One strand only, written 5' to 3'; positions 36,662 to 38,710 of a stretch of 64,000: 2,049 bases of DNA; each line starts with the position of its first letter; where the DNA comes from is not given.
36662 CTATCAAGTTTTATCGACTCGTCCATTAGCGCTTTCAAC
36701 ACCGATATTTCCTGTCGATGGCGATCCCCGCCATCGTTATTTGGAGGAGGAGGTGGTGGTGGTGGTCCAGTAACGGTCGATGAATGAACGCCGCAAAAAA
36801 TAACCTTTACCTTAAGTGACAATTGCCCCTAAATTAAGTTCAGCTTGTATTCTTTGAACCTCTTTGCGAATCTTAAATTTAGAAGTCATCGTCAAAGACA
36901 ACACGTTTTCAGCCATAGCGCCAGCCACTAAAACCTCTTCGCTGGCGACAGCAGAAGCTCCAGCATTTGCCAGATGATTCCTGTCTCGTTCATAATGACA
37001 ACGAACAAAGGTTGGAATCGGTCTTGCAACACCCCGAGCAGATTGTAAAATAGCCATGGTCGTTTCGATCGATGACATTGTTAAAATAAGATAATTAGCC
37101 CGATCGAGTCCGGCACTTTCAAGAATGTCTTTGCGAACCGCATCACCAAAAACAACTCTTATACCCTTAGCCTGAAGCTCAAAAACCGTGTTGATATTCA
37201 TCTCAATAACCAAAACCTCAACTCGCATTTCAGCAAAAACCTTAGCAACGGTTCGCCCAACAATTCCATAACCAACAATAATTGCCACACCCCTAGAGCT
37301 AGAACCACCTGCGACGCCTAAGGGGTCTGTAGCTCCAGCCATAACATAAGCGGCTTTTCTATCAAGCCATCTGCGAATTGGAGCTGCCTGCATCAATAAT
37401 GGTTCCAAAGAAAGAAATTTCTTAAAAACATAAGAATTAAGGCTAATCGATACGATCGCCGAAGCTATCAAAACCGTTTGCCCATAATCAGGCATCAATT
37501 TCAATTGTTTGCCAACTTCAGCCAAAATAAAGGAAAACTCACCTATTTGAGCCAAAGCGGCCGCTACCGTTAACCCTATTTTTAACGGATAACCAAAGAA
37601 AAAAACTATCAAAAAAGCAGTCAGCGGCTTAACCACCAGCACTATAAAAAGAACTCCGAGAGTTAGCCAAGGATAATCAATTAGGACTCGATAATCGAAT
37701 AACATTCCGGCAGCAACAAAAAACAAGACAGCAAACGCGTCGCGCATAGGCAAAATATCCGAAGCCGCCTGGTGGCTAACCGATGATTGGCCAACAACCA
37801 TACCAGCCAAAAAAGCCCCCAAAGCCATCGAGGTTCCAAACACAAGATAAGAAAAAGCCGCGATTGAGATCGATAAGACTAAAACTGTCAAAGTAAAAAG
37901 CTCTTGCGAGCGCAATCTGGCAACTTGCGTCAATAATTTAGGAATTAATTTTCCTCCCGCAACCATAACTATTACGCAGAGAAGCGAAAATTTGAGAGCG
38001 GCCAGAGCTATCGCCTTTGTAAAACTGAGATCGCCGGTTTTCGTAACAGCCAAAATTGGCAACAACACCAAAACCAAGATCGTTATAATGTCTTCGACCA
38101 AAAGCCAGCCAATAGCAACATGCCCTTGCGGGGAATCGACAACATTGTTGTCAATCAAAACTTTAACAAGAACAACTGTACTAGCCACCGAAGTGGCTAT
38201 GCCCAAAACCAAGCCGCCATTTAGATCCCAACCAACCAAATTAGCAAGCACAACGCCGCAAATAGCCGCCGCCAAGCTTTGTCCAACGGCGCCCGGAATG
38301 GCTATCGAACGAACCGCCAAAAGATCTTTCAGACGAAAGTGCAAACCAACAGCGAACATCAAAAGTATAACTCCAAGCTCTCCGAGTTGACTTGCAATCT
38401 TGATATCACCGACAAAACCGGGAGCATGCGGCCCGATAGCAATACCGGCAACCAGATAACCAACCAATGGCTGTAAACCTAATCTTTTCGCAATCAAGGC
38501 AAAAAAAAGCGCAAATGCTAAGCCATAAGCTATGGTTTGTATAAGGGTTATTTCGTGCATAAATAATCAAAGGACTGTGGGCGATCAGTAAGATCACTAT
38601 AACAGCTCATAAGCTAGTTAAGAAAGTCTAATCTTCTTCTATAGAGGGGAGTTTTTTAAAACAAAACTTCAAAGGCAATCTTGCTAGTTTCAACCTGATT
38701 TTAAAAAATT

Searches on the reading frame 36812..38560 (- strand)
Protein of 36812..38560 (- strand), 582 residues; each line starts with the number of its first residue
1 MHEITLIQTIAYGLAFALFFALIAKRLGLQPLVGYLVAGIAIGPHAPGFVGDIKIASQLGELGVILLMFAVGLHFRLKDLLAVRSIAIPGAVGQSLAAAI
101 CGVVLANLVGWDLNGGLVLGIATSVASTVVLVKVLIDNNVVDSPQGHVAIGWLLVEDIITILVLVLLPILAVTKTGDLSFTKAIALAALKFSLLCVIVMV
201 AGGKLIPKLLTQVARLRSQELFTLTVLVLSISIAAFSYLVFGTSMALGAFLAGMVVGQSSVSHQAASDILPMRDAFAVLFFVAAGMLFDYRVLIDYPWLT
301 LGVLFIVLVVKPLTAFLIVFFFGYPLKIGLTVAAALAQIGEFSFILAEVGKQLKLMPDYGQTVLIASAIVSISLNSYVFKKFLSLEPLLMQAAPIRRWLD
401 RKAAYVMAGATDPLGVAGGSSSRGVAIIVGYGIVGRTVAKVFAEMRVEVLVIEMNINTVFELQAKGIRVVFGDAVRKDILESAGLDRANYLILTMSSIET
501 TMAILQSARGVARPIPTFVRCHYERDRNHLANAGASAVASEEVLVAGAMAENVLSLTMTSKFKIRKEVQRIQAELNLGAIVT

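Call 32: search_protein_families(library=pfam, proteins=[window:36812-38560:-], max_evalue=0.01)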
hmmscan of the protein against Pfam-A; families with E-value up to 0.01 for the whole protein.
window:36812-38560:- (582 aa): 3 families
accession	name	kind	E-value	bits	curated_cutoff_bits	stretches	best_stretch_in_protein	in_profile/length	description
PF00999.27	Na_H_Exchanger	-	6e-50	170.6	26.2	1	15-381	2-371/375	Sodium/hydrogen exchanger, transmembrane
PF02254.24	TrkA_N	-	2.1e-22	80.1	23.8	1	427-540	2-115/116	TrkA-N domain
PF02826.25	2-Hacid_dh_C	-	0.009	15.8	25.1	0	416-469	29-82/178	D-isomer specific 2-hydroxyacid dehydrogenase, NAD binding domain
